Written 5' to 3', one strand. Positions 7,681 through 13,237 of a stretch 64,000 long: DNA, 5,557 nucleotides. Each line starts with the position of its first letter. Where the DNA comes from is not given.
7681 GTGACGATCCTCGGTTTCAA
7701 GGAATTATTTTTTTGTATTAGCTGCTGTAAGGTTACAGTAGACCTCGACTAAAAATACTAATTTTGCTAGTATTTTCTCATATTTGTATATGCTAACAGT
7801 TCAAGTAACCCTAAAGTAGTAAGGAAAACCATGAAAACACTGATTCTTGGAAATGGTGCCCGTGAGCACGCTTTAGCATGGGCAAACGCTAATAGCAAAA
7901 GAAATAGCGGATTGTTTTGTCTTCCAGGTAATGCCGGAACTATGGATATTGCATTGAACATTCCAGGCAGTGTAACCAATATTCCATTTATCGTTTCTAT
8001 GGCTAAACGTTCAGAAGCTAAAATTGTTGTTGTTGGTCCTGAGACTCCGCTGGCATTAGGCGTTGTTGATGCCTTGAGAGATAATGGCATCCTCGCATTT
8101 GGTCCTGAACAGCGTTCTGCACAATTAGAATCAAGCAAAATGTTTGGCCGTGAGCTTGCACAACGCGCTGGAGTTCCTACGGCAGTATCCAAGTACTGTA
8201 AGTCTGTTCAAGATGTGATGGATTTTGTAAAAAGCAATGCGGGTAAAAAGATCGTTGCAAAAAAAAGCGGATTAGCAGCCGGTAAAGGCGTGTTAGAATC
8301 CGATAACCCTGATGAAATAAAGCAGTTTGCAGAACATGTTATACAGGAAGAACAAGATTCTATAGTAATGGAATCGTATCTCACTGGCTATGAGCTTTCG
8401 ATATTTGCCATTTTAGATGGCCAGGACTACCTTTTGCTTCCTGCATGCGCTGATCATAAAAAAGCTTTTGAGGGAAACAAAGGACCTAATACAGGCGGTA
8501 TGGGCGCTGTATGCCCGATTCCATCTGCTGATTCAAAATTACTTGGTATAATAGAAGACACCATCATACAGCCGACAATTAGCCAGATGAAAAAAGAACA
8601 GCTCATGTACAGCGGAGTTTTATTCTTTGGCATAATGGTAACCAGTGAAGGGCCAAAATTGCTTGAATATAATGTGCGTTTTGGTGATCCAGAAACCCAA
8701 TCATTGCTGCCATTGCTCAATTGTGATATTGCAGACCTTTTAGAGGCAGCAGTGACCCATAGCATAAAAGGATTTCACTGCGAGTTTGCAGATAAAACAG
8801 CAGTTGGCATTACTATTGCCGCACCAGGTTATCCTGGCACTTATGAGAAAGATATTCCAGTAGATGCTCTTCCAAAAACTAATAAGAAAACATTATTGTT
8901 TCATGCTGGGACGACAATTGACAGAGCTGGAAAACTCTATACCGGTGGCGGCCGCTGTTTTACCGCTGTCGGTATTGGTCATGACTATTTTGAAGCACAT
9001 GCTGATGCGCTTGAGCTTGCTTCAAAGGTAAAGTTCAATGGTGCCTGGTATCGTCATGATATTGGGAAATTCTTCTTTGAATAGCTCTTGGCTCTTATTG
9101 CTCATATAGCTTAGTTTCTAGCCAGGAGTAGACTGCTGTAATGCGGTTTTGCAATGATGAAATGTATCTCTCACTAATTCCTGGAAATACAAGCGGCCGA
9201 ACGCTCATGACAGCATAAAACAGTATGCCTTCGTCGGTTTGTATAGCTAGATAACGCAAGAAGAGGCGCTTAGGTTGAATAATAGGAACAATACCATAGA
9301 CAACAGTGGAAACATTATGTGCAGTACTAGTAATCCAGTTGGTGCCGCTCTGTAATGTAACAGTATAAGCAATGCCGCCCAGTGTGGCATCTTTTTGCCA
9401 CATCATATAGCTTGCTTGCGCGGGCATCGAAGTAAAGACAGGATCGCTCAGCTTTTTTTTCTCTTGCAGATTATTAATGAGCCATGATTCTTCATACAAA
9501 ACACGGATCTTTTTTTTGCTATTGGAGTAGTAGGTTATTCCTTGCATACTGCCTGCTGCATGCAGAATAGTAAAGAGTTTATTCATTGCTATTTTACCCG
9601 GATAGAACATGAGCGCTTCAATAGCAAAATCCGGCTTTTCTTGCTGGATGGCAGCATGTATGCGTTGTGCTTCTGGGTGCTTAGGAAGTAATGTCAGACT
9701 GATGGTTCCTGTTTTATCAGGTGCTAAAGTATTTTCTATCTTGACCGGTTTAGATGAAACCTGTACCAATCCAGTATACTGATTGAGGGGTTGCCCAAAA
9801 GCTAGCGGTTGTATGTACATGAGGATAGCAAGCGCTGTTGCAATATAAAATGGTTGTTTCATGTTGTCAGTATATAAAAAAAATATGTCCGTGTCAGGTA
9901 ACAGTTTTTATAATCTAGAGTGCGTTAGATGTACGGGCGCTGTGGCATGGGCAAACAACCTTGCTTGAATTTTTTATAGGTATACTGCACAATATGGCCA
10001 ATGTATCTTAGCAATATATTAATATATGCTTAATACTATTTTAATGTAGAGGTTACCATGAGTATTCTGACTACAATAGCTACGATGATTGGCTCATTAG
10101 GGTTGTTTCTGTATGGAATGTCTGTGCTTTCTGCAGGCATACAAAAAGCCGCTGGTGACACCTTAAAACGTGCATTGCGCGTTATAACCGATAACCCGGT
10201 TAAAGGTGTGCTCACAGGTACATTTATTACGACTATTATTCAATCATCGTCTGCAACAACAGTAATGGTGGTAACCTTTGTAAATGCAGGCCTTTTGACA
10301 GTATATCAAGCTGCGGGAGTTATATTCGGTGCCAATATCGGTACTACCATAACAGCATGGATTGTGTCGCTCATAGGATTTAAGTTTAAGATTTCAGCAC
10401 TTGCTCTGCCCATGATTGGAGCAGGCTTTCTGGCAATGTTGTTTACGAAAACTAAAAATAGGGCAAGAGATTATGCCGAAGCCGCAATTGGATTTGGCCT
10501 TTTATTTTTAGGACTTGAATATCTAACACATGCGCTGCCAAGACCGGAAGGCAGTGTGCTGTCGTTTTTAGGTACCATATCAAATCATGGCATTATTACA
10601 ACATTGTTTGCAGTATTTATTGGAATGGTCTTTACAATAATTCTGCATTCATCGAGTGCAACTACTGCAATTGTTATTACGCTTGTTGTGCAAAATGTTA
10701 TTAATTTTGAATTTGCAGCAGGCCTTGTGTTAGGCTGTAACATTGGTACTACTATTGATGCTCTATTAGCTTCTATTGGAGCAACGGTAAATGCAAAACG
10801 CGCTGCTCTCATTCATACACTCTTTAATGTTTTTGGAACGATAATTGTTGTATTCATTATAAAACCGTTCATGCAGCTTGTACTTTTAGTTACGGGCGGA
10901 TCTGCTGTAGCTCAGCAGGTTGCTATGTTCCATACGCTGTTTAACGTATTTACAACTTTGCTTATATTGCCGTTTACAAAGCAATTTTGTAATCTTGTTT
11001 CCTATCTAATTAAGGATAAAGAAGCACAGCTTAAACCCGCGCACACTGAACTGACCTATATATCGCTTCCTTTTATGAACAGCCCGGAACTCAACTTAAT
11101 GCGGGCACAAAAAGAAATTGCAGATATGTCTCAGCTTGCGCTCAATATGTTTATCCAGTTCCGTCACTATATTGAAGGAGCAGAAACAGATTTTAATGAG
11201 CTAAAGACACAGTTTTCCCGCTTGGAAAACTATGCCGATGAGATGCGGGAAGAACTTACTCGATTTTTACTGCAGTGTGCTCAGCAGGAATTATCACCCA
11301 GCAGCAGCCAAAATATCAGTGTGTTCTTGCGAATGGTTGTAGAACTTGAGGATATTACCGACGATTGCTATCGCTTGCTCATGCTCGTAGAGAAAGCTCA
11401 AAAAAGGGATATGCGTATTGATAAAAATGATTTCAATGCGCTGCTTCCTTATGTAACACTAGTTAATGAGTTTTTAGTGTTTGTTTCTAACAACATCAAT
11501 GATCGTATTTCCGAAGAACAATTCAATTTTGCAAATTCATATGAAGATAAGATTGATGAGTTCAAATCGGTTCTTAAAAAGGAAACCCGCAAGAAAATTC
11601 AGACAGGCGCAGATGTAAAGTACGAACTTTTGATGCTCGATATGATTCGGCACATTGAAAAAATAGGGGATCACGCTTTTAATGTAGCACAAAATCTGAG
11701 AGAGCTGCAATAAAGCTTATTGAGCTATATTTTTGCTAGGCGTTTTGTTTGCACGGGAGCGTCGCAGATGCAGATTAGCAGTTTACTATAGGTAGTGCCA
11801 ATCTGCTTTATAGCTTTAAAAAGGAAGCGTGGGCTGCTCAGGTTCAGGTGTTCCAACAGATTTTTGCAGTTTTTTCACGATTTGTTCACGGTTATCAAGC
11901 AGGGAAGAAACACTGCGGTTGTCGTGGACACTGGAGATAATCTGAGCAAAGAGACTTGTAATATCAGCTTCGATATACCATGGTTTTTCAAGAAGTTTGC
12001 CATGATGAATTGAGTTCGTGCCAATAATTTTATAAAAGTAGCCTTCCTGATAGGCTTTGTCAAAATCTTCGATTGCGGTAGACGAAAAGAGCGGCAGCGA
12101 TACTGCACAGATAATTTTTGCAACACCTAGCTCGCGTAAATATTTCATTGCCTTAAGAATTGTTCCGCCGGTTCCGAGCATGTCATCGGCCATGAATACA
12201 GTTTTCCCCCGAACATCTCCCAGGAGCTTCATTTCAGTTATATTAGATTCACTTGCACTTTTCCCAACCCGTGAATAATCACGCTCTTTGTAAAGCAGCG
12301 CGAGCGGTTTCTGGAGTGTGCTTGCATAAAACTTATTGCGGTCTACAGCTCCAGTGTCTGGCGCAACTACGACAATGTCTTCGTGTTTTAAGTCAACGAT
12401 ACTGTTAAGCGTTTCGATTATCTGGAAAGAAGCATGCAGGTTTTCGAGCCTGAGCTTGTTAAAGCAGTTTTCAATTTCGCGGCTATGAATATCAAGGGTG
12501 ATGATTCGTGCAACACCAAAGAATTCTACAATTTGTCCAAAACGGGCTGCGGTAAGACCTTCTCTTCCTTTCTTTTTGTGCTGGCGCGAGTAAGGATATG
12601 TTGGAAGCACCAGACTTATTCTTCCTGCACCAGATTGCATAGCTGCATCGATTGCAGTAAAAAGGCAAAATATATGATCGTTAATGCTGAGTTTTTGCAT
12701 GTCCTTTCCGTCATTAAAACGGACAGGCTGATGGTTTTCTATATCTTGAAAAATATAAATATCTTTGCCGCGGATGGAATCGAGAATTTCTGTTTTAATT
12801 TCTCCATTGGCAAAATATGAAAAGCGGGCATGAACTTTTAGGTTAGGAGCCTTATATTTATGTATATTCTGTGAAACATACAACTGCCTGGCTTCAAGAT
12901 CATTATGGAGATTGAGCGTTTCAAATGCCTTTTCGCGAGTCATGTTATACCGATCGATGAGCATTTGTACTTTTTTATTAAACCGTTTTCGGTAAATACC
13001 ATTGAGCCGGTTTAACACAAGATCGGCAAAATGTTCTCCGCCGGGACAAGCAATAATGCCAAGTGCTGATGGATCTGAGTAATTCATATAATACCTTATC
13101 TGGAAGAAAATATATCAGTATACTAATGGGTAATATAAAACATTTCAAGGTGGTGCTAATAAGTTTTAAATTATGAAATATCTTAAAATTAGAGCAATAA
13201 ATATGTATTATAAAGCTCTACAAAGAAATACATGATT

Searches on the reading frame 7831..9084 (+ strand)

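Call 63: search_protein_families(library=pfam, max_evalue=0.00001, proteins=[window:7831-9084:+])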
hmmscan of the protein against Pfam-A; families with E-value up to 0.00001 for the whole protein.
window:7831-9084:+ (417 aa): 3 families
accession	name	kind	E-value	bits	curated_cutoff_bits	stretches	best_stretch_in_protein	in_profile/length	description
PF01071.24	GARS_A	-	9.1e-58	195.7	27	1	101-289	1-194/194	Phosphoribosylglycinamide synthetase, ATP-grasp (A) domain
PF02844.21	GARS_N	-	9.6e-30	103.7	29.5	1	1-100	1-100/100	Phosphoribosylglycinamide synthetase, N domain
PF02843.22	GARS_C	-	1.9e-22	79.8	34.8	1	324-413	1-91/92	Phosphoribosylglycinamide synthetase, C domain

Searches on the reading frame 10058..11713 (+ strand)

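Call 62: search_protein_families(library=pfam, max_evalue=0.00001, proteins=[window:10058-11713:+])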
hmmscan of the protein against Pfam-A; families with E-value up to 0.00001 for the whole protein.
window:10058-11713:+ (551 aa): 2 families
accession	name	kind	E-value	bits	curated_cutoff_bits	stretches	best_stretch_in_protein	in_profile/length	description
PF02690.20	Na_Pi_cotrans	-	1.6e-61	206.7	29.1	2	16-157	1-136/137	Na+/Pi-cotransporter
PF01895.24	PhoU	-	1.7e-10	41.6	23.5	0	495-546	33-88/89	PhoU domain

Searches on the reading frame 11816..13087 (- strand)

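Call 63: search_protein_families(library=pfam, max_evalue=0.00001, proteins=[window:11816-13087:-])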
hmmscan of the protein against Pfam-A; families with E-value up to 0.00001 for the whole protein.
window:11816-13087:- (423 aa): 3 families
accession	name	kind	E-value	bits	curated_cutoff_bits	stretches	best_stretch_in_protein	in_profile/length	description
PF00156.33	Pribosyltran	-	7e-22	77.9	26.3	1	214-331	5-124/158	Phosphoribosyl transferase domain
PF13793.12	Pribosyltran_N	-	1.3e-19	70.6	25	1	86-184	26-110/117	N-terminal domain of ribose phosphate pyrophosphokinase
PF14572.12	Pribosyl_synth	-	8.8e-11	42.5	27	1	285-396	74-182/184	Phosphoribosyl synthetase-associated domain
